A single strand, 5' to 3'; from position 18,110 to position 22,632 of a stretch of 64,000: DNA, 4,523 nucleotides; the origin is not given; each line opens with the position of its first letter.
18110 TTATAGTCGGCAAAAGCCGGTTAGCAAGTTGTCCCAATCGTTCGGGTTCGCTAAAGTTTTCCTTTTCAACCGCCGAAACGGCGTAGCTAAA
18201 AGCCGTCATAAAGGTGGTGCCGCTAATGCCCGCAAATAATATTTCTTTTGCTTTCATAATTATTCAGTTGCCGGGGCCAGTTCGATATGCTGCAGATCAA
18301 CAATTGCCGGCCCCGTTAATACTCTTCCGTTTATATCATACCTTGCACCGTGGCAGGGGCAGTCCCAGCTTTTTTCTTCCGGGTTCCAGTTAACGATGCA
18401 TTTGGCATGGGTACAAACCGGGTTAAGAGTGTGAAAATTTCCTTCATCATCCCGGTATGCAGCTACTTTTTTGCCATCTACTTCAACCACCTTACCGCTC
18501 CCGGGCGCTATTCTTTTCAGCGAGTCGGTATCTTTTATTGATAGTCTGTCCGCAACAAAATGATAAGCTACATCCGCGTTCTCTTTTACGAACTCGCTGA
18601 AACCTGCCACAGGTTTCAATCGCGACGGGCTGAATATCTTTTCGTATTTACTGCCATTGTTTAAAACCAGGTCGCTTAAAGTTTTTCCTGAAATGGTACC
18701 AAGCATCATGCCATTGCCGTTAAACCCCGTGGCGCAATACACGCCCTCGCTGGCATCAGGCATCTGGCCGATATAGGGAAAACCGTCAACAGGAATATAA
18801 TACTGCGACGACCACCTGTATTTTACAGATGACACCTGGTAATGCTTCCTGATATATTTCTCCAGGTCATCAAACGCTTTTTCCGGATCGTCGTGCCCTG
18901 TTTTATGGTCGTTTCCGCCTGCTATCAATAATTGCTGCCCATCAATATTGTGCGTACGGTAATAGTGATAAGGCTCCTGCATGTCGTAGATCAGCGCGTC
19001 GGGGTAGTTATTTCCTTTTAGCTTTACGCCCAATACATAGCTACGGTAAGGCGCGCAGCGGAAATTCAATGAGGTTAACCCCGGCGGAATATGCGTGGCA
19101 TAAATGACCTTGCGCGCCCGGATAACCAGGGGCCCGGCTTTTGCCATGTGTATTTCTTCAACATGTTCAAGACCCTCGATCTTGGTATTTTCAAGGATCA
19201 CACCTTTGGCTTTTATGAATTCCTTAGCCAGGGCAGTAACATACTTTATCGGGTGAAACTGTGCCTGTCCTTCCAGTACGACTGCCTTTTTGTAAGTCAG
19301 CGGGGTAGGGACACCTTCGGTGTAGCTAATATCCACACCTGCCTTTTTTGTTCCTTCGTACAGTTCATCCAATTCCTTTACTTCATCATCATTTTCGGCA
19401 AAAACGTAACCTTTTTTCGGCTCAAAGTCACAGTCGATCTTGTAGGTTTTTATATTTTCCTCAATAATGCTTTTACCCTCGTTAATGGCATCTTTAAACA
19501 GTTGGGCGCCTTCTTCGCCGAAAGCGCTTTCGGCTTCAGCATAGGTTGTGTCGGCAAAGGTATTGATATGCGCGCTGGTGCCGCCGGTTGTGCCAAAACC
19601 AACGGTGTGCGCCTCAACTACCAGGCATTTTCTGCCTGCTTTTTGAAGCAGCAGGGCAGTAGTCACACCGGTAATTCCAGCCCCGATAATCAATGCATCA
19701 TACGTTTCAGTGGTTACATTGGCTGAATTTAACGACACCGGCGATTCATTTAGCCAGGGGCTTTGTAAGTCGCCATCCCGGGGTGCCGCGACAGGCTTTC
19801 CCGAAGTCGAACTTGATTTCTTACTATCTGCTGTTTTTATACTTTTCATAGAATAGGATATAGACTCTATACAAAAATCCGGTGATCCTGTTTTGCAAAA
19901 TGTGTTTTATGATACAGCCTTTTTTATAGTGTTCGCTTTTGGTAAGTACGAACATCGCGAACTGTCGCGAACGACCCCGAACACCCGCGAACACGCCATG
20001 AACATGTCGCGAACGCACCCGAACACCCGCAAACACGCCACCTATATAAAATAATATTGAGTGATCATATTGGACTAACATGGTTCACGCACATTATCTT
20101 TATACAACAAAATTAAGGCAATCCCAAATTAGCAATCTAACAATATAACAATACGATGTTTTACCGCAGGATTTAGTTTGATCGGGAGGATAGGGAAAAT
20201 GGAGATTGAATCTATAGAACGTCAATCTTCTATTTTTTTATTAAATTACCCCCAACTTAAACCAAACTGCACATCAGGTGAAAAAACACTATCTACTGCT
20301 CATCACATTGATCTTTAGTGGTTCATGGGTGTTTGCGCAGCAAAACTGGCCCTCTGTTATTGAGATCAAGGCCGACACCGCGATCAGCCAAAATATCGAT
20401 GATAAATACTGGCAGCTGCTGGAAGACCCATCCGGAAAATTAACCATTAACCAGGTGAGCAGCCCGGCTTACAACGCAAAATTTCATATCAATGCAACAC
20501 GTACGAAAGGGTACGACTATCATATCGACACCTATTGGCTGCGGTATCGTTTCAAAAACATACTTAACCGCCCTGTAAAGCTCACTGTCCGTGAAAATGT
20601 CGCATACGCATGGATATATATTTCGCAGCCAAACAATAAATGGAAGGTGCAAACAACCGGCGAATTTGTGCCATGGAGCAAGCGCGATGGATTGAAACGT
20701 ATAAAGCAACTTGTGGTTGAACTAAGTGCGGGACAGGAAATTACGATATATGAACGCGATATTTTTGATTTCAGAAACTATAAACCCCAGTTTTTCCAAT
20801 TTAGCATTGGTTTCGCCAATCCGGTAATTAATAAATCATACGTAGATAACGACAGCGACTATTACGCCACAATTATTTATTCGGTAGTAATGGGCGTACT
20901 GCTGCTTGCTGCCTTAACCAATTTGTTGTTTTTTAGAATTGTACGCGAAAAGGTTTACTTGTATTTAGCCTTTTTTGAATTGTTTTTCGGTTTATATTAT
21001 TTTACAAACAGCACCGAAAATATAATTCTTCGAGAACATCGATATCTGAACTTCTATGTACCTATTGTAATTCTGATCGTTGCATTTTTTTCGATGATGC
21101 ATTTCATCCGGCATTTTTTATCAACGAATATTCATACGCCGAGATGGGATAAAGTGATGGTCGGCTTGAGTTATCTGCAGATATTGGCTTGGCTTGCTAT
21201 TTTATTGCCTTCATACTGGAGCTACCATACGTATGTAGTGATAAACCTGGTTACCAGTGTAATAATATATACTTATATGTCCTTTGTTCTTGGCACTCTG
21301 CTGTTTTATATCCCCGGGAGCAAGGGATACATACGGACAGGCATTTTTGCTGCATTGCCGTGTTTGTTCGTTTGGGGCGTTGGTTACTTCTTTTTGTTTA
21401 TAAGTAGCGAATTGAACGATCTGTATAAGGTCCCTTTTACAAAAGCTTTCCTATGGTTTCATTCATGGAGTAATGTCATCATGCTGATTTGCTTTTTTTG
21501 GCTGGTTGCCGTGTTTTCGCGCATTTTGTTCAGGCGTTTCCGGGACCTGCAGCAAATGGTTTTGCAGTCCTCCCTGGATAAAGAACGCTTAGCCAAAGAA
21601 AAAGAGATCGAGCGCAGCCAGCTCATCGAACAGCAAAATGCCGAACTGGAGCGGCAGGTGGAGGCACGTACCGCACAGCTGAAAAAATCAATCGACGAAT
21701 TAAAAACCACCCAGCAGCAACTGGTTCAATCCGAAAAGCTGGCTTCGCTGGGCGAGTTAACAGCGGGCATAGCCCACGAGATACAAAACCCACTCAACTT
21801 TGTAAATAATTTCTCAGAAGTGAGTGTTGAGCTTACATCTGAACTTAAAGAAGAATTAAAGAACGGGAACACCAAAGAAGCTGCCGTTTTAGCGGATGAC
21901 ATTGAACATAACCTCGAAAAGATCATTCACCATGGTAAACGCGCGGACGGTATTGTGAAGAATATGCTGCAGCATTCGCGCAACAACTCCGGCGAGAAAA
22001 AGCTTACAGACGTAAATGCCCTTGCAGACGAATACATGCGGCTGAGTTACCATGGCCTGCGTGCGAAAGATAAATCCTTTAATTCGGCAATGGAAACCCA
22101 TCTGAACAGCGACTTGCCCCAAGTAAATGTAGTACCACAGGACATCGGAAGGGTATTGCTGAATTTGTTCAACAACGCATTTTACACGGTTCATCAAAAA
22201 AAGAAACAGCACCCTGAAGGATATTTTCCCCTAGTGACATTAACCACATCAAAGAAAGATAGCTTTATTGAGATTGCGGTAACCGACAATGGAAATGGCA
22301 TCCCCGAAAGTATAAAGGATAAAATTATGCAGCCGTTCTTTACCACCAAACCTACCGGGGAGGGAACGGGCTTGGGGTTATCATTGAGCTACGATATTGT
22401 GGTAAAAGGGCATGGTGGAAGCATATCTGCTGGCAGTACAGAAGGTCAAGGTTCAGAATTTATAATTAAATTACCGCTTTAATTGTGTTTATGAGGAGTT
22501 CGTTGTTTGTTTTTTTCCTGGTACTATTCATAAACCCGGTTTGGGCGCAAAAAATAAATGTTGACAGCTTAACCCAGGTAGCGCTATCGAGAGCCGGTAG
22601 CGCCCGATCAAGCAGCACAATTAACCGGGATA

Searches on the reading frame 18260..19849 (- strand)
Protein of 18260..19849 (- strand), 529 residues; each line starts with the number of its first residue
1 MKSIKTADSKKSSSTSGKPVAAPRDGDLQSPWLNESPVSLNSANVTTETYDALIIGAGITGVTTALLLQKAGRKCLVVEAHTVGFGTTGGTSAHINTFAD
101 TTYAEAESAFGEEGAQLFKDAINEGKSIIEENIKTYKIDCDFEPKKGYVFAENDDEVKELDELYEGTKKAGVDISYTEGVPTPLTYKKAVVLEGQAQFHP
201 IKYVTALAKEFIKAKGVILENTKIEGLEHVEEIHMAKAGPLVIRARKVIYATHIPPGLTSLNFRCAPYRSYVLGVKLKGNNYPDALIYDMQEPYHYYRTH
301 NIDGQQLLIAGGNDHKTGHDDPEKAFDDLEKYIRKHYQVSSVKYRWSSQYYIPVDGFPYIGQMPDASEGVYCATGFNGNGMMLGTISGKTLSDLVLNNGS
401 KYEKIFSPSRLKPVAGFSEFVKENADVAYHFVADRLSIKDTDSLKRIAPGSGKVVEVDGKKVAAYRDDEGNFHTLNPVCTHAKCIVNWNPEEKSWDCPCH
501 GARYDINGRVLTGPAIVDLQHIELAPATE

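Call 74: search_protein_families(library=pfam, proteins=[window:18260-19849:-], max_evalue=0.00001)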
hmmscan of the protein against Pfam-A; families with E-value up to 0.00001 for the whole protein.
window:18260-19849:- (529 aa): 3 families
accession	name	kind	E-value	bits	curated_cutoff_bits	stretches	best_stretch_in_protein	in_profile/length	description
PF01266.30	DAO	-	4.8e-49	168.2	27.9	1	51-394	1-353/353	FAD dependent oxidoreductase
PF00355.32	Rieske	-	2.3e-12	47.1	20.3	1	446-520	10-85/88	Rieske [2Fe-2S] domain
PF13450.12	NAD_binding_8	-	7.8e-06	26.5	21.9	0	54-83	1-30/68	NAD(P)-binding Rossmann-like domain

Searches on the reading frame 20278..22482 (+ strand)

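Call 74: search_protein_families(library=pfam, proteins=[window:20278-22482:+], max_evalue=0.00001)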
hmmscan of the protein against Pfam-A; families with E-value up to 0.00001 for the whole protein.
window:20278-22482:+ (734 aa): 4 families
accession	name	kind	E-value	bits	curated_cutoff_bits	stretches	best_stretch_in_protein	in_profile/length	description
PF02518.31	HATPase_c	-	5.3e-20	72.4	26.4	1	620-734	3-109/111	Histidine kinase-, DNA gyrase B-, and HSP90-like ATPase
PF07696.17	7TMR-DISMED2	-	1.4e-13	51.5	22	1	43-158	2-119/136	7TMR-DISM extracellular 2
PF07695.17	7TMR-DISM_7TM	-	6.8e-12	46.2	29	1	198-337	2-140/205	7TM diverse intracellular signalling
PF00512.31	HisKA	-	2.7e-08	34.2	26.9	1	491-572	2-66/66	His Kinase A (phospho-acceptor) domain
